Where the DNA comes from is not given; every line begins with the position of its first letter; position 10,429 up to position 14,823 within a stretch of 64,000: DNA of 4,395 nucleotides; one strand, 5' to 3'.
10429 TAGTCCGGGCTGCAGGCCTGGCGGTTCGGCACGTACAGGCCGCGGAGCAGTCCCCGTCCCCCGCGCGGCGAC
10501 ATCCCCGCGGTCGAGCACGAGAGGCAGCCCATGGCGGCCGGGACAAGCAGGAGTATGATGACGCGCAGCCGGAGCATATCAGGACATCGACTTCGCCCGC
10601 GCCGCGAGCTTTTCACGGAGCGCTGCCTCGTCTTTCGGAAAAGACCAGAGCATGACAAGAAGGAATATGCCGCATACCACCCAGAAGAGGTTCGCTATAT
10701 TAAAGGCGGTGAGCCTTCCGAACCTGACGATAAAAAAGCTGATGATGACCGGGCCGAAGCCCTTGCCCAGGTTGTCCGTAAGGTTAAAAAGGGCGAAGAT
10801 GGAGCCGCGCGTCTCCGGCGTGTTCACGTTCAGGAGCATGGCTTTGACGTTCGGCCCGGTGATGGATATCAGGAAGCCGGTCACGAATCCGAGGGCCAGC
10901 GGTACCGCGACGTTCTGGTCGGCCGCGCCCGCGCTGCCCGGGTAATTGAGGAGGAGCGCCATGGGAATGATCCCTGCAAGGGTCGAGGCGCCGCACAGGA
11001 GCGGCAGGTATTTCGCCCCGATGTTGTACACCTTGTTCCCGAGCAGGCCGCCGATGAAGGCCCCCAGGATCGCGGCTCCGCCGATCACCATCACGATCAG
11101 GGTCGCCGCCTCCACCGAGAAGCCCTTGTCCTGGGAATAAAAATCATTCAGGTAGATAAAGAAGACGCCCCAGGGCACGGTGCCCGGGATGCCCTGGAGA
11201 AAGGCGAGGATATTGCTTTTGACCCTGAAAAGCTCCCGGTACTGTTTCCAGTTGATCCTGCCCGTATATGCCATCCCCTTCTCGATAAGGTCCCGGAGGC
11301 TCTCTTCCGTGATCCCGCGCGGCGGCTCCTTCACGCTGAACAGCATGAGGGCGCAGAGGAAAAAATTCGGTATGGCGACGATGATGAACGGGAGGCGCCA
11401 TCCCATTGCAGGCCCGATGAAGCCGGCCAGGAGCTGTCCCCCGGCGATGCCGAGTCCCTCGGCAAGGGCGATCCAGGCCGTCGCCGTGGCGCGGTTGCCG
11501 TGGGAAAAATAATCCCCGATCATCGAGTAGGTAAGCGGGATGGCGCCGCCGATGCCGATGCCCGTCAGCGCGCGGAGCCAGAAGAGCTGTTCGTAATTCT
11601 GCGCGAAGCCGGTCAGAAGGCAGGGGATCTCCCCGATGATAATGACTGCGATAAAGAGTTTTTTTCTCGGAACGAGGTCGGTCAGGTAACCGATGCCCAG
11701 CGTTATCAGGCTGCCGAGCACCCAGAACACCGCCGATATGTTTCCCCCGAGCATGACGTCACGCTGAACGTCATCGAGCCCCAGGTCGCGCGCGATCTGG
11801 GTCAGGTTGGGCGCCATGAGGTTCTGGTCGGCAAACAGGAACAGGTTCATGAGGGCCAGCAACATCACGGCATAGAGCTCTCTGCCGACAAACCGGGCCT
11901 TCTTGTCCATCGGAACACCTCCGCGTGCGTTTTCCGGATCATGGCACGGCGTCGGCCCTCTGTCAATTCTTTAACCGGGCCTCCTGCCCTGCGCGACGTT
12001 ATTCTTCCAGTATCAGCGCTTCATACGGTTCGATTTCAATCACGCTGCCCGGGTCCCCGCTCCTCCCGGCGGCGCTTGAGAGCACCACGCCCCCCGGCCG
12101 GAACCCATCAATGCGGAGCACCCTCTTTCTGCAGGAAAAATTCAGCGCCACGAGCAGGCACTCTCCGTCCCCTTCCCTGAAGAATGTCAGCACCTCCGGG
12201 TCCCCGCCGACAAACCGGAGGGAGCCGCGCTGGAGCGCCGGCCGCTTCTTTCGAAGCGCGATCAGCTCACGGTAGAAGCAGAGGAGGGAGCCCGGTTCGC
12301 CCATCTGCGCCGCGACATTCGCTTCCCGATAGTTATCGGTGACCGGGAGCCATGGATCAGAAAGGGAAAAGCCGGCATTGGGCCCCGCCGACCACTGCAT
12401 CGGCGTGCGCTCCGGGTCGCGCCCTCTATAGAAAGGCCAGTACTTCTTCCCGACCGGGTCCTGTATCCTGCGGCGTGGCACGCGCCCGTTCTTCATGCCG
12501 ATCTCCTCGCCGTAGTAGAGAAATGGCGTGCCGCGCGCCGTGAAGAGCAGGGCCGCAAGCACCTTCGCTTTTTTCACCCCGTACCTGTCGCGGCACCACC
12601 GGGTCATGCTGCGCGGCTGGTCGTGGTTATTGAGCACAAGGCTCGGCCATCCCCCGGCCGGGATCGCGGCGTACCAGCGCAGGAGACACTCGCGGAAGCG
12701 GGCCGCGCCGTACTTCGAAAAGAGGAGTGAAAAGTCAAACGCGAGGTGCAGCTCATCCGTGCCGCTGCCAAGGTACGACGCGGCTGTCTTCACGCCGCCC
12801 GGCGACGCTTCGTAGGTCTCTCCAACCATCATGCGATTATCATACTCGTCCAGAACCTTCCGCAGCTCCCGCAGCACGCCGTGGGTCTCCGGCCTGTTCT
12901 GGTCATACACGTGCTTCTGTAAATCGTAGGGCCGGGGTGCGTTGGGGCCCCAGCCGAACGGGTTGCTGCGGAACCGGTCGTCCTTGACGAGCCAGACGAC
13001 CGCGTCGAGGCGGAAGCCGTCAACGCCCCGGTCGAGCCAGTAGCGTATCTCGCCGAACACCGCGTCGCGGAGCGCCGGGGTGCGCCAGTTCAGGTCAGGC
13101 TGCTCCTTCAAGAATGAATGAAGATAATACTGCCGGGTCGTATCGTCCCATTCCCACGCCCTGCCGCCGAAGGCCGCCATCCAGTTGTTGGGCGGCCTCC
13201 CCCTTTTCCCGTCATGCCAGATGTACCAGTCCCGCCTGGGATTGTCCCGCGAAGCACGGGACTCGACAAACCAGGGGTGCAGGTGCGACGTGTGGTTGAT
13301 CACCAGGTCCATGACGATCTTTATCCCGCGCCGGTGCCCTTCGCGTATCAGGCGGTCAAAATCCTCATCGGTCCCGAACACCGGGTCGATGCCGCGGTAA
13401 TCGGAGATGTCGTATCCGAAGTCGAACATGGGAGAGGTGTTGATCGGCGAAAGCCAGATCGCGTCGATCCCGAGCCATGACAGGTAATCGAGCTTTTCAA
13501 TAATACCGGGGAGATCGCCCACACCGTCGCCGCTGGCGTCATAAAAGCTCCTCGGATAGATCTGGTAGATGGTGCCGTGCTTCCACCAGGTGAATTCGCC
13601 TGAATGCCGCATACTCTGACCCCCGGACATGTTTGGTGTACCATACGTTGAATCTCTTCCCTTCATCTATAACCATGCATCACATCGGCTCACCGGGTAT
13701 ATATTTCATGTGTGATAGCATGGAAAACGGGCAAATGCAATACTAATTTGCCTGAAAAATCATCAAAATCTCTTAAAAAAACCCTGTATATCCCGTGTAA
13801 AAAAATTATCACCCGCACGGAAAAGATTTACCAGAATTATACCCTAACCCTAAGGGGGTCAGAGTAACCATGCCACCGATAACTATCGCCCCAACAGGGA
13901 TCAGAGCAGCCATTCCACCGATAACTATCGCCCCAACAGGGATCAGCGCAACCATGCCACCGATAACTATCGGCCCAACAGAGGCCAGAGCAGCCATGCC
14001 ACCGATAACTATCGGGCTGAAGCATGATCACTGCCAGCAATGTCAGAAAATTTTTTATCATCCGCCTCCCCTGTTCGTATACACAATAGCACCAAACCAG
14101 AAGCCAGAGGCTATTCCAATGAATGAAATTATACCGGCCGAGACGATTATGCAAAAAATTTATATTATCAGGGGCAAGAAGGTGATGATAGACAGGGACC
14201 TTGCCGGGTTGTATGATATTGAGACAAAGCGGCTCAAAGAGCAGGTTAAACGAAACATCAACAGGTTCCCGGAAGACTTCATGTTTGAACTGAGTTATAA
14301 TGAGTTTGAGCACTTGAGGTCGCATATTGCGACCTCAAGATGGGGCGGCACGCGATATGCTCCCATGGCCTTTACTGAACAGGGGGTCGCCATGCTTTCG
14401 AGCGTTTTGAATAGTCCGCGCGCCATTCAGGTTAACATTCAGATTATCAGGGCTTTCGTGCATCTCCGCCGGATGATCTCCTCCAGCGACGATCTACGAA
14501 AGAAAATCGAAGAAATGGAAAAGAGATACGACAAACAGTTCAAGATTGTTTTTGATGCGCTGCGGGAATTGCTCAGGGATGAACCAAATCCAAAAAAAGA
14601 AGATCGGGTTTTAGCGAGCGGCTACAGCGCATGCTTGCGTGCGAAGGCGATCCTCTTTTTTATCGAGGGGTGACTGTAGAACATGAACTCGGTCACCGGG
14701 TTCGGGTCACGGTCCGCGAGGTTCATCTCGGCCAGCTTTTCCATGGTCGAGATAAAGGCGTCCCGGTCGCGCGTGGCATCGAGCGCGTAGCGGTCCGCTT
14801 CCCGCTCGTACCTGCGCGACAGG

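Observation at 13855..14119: Array of four operator-like inverted repeats (42-bp phasing) directly upstream of an ORF6N antirepressor-like gene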

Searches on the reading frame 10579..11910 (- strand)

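Call 14: search_protein_families(library=pfam, proteins=[window:10579-11910:-], max_evalue=0.01)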
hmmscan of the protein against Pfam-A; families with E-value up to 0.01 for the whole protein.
window:10579-11910:- (443 aa): 3 families
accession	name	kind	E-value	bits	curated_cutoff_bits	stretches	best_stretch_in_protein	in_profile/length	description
PF07690.21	MFS_1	-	3e-45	155.1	33.4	2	18-323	1-291/347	Major Facilitator Superfamily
PF00083.30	Sugar_tr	-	7.7e-10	38.7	22.3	1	52-423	45-436/452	Sugar (and other) transporter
PF05977.19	MFS_3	-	0.0076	15.2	27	0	268-433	42-201/524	Transmembrane secretion effector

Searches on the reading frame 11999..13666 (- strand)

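Call 14: search_protein_families(library=pfam, proteins=[window:11999-13666:-], max_evalue=0.01)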
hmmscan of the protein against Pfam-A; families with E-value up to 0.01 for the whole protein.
window:11999-13666:- (555 aa): 3 families
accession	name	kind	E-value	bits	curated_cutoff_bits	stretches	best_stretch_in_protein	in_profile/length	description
PF00128.31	Alpha-amylase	-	1.9e-140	469.5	22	1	35-481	1-446/446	Alpha amylase, catalytic domain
PF11941.14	DUF3459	-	1.9e-09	38.2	22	1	464-551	1-88/90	Domain of unknown function (DUF3459)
PF16657.11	Malt_amylase_C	-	0.0018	18.8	27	1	481-525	1-46/75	Maltogenic Amylase, C-terminal domain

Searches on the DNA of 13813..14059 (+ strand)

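Call 65: search_dna_similar(query=window:13813-14059:+, collection=plasmids, mode=distant, max_evalue=0.01)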
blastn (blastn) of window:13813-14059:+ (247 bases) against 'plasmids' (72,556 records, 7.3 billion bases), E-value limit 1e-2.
No match.
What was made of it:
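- There are no matches in plasmid records (call 65).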

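Call 66: search_dna_similar(query=window:13813-14059:+, collection=phages, mode=distant, max_evalue=0.01)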
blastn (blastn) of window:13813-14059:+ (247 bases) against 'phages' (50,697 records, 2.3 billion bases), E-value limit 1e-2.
No match.
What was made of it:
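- Tried and rejected: blastn of the block against plasmids and phages gave no match (calls 65, 66).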

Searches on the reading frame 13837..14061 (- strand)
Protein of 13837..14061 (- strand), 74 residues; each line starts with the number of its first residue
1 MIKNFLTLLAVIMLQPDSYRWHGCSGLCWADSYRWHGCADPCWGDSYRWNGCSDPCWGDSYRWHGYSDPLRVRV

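Call 14: search_protein_families(library=pfam, proteins=[window:13837-14061:-], max_evalue=0.01)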
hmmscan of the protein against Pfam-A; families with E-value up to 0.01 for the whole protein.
window:13837-14061:- (74 aa): 1 family
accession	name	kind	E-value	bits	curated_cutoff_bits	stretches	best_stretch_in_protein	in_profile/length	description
PF24552.1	Defensin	-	0.0032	17.9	27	0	38-62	4-27/43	Defensin-like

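Call 15: search_protein_families(library=ncbifam, proteins=[window:13837-14061:-], max_evalue=1)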
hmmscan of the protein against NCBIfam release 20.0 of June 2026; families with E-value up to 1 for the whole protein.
window:13837-14061:- (74 aa): 0 families

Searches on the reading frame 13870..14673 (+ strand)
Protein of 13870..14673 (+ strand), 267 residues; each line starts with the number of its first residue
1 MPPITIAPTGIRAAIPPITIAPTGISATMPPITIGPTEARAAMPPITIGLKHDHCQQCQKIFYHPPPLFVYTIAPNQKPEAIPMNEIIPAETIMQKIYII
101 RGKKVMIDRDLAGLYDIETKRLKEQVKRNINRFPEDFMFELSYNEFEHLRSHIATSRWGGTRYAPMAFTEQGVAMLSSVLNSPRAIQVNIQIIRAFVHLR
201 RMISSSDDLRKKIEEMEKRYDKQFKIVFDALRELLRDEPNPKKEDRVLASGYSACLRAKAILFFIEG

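Call 14: search_protein_families(library=pfam, proteins=[window:13870-14673:+], max_evalue=0.01)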
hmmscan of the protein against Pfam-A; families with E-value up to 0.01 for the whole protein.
window:13870-14673:+ (267 aa): 1 family
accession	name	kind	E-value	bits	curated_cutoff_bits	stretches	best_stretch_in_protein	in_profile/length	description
PF10543.14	ORF6N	-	5.2e-35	120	27.8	1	95-179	1-86/86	ORF6N domain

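Call 15: search_protein_families(library=ncbifam, proteins=[window:13870-14673:+], max_evalue=1)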
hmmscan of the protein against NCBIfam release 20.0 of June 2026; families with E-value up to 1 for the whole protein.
window:13870-14673:+ (267 aa): 2 families
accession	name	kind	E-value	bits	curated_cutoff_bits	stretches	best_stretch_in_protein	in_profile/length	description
TIGR02681.1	phage_pRha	subfamily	0.11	12.6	45.95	1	138-204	38-105/108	phage regulatory protein, Rha family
NF003313.0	PRK04319.1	equivalog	0.18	10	729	1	179-219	489-527/574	acetate--CoA ligase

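Call 16: find_encoding_contigs(protein=window:13870-14673:+, flank=10000, max_places=10)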
Protein window:13870-14673:+ (267 aa): no gene with exactly this product is on record in the collection.

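Call 21: find_homologous_proteins(query=window:13870-14673:+, max_evalue=0.00001)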
Query window:13870-14673:+ (267 aa): 7984 proteins with E <= 0.00001 among 8000 candidates; the best 120 are listed.
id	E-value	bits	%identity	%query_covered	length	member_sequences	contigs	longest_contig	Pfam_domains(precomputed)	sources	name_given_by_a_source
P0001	8.5e-114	397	100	69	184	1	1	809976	PF10543.15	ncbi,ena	-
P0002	4.9e-93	329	95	60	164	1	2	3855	PF10543.15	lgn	-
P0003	6.4e-90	319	85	67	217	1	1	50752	PF10543.15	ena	-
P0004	2.6e-81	291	52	57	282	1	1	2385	PF10543.15,PF09669.16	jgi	-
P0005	1.5e-80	289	86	60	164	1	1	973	PF10543.15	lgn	-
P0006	1.2e-73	266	77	60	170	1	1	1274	PF10543.15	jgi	-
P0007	3.1e-73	265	77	61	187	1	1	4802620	PF10543.15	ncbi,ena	-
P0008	4.2e-73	264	69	67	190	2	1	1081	PF10543.15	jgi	-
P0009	3.7e-71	258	75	60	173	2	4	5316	PF10543.15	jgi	jgi:hypothetical protein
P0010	1.2e-70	256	75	60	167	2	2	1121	PF10543.15,PF09669.16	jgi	-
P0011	1.4e-70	256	73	60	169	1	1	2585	PF10543.15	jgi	jgi:hypothetical protein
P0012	7.7e-70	253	74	60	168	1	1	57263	PF10543.15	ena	-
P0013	1.1e-69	253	74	60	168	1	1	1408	PF10543.15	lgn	-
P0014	4.7e-68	248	71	60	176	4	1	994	PF10543.15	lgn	-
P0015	1.3e-67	246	70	60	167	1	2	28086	PF10543.15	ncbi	-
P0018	6.9e-67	244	70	60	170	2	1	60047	PF10543.15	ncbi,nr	ncbi:MAG: DNA-binding protein [Spirochaetes bacterium RBG_16_49_21]|nr:MAG: DNA-binding protein [Spi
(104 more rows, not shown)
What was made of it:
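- ORF6N homologues are 164-190 aa (call 21) and the domain starts at residue 95 (call 14).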

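Call 22: find_encoding_contigs(protein=P0001, flank=10000, max_places=5)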
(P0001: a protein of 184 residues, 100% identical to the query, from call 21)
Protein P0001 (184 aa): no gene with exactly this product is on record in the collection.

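Call 23: find_encoding_contigs(protein=P0003, flank=10000, max_places=5)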
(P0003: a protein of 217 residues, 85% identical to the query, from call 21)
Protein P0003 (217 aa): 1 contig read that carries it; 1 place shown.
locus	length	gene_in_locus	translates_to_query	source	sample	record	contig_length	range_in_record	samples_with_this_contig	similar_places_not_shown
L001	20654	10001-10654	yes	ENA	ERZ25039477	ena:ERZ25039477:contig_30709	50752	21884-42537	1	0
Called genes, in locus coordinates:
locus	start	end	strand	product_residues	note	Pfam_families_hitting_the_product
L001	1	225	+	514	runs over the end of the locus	-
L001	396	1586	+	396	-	PF10509:GalKase_gal_bdg, PF00288:GHMP_kinases_N, PF08544:GHMP_kinases_C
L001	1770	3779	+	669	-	PF01055:Glyco_hydro_31_2nd (faint), PF02065:Melibiase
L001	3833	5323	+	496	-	PF00232:Glyco_hydro_1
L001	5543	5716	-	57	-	-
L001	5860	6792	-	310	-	PF13200:DUF4015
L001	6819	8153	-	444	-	PF00083:Sugar_tr, PF07690:MFS_1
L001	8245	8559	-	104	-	PF16657:Malt_amylase_C, PF23915:SusG_C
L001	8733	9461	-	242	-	PF00128:Alpha-amylase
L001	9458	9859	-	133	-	PF00128:Alpha-amylase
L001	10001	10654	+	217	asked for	PF10543:ORF6N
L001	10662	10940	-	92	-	PF01435:Peptidase_M48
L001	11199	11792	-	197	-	PF16491:Peptidase_M48_N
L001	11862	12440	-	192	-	PF01558:POR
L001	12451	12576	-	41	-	-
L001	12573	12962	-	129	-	PF02775:TPP_enzyme_C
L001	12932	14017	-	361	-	PF01855:POR_N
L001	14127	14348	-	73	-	PF01842:ACT (weak), PF19571:ACT_8, PF22629:ACT_AHAS_ss (weak)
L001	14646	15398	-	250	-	PF00501:AMP-binding, PF14535:AMP-binding_C_2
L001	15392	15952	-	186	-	-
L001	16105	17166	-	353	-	PF08545:ACP_syn_III, PF08541:ACP_syn_III_C (weak)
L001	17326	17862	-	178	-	PF01804:Penicil_amidase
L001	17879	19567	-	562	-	PF01804:Penicil_amidase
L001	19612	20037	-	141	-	-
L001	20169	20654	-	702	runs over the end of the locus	PF07696:7TMR-DISMED2, PF07695:7TMR-DISM_7TM, PF00989:PAS, PF13581:HATPase_c_2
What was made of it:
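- On Partition centromere or plasmid iterons (sopC/parS type): No par or rep genes appear in the Pfam annotation of the syntenic locus (call 23).
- Pfam annotation of syntenic L001 (call 23) shows sugar, POR and lipid genes.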

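Call 28: find_encoding_contigs(protein=P0002, flank=10000, max_places=5)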
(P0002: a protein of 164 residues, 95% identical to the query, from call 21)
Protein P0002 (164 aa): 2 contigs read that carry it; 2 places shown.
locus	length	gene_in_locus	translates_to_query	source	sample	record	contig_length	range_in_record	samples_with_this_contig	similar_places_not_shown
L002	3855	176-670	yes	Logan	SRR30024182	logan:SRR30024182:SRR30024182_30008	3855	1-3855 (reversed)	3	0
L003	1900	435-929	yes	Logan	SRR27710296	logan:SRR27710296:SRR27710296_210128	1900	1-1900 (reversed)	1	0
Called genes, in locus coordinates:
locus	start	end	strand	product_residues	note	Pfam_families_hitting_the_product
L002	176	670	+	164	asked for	PF10543:ORF6N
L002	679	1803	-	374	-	PF16491:Peptidase_M48_N, PF01435:Peptidase_M48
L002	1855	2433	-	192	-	PF01558:POR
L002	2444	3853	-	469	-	?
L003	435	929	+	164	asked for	PF10543:ORF6N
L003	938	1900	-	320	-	?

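Call 29: find_encoding_contigs(protein=P0007, flank=10000, max_places=5)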
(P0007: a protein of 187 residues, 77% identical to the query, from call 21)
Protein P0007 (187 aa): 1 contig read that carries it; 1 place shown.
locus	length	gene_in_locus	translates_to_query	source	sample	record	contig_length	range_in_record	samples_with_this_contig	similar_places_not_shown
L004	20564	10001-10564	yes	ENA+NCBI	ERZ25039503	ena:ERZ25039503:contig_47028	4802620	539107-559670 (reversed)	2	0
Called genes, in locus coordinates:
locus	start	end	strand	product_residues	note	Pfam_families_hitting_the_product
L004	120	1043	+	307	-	PF04773:FecR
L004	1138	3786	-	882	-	PF20969:MASE11, PF00989:PAS, PF08447:PAS_3, PF00989:PAS, PF13426:PAS_9, PF08447:PAS_3, PF02518:HATPase_c, PF00072:Response_reg, +3 more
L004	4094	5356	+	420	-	PF00534:Glycos_transf_1, PF13692:Glyco_trans_1_4 (weak)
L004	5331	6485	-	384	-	PF00795:CN_hydrolase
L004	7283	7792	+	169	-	-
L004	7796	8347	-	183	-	PF00589:Phage_integrase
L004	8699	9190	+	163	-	PF10543:ORF6N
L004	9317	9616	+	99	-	PF01909:NTP_transf_2, PF18765:Polbeta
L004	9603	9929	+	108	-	PF01934:HepT-like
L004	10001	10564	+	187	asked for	PF10543:ORF6N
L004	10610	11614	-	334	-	PF04773:FecR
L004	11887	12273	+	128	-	PF05973:Gp49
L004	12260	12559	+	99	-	PF01381:HTH_3, PF13443:HTH_26 (weak)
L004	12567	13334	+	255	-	-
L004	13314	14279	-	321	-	PF12146:Hydrolase_4, PF00561:Abhydrolase_1, PF12697:Abhydrolase_6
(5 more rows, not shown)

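Call 72: list_cluster_members(proteins=[P0001, P0003, P0007])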
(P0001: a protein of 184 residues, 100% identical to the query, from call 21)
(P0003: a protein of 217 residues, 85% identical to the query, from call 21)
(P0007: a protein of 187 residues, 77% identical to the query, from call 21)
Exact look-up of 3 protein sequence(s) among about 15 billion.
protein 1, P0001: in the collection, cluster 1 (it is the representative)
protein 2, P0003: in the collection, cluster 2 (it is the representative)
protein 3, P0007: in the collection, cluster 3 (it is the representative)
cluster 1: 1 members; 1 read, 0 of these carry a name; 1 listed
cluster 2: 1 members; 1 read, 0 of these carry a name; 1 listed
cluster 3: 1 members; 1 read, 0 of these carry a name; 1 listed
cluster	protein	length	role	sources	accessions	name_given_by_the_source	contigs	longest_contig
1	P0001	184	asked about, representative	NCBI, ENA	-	-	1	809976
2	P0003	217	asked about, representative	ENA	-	-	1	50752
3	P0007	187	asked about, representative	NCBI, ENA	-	-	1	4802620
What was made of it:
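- Tried and rejected: Cluster-member look-up gave no organism names (call 72).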

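Call 73: find_encoding_contigs(protein=P0005, flank=2000, max_places=5)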
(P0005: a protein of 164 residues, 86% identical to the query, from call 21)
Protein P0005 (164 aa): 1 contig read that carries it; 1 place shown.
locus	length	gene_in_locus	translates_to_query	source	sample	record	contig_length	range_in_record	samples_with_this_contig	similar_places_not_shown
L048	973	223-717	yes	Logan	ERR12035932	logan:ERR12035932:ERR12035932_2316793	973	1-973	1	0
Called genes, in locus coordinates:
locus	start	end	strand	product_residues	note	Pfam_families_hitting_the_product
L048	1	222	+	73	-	?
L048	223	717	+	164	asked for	PF10543:ORF6N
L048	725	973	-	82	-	?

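Call 74: find_encoding_contigs(protein=P0006, flank=2000, max_places=5)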
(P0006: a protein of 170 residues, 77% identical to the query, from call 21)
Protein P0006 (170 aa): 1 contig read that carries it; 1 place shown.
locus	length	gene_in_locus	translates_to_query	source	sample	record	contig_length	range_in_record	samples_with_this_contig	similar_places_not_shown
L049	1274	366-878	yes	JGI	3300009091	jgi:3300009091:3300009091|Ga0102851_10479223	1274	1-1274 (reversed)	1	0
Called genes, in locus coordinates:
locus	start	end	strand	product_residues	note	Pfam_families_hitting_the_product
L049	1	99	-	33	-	?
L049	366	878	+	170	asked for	PF10543:ORF6N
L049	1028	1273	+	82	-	?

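Call 78: find_encoding_contigs(protein=P0012, flank=3000, max_places=5)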
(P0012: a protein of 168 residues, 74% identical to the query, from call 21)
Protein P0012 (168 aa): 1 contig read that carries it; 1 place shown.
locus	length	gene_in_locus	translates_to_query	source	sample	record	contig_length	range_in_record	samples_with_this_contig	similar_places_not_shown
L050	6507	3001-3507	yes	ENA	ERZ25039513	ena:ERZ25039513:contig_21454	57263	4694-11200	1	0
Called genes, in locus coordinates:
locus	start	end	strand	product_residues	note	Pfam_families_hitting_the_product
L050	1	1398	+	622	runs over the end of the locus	PF13292:DXP_synthase_N, PF02779:Transket_pyr, PF02780:Transketolase_C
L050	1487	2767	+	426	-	PF03283:PAE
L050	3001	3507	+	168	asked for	PF10543:ORF6N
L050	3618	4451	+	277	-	PF01479:S4, PF22421:SYY_C-terminal (weak), PF01728:FtsJ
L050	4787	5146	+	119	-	-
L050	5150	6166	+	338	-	-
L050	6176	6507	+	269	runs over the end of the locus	PF00809:Pterin_bind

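Call 79: find_encoding_contigs(protein=P0018, flank=3000, max_places=5)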
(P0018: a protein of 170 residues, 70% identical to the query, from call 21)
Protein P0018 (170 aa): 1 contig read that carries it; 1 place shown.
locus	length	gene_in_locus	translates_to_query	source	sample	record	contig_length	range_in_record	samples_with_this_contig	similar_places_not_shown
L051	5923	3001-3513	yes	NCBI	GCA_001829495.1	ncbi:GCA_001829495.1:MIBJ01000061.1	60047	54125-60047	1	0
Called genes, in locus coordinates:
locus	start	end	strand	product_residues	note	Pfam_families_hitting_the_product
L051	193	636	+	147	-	PF09970:DUF2204 (weak), PF19502:DUF6036 (faint)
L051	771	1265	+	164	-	PF08592:Anthrone_oxy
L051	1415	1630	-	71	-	PF21748:UPF0150, PF15919:HicB_lk_antitox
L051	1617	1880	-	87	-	PF07927:HicA_toxin (weak)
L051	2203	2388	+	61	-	-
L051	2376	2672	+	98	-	PF05016:ParE_toxin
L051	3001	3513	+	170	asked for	PF10543:ORF6N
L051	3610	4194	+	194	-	PF04140:ICMT (faint), PF04191:PEMT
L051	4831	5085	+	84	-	PF07927:HicA_toxin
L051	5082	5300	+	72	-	-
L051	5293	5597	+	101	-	-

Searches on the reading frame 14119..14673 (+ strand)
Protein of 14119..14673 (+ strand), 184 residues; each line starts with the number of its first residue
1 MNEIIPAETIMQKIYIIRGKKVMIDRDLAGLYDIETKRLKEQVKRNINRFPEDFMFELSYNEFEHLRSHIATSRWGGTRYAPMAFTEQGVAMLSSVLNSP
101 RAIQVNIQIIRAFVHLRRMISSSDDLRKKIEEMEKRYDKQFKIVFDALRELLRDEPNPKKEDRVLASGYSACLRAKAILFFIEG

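Call 19: find_encoding_contigs(protein=window:14119-14673:+, flank=10000, max_places=10)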
Protein window:14119-14673:+ (184 aa): no gene with exactly this product is on record in the collection.
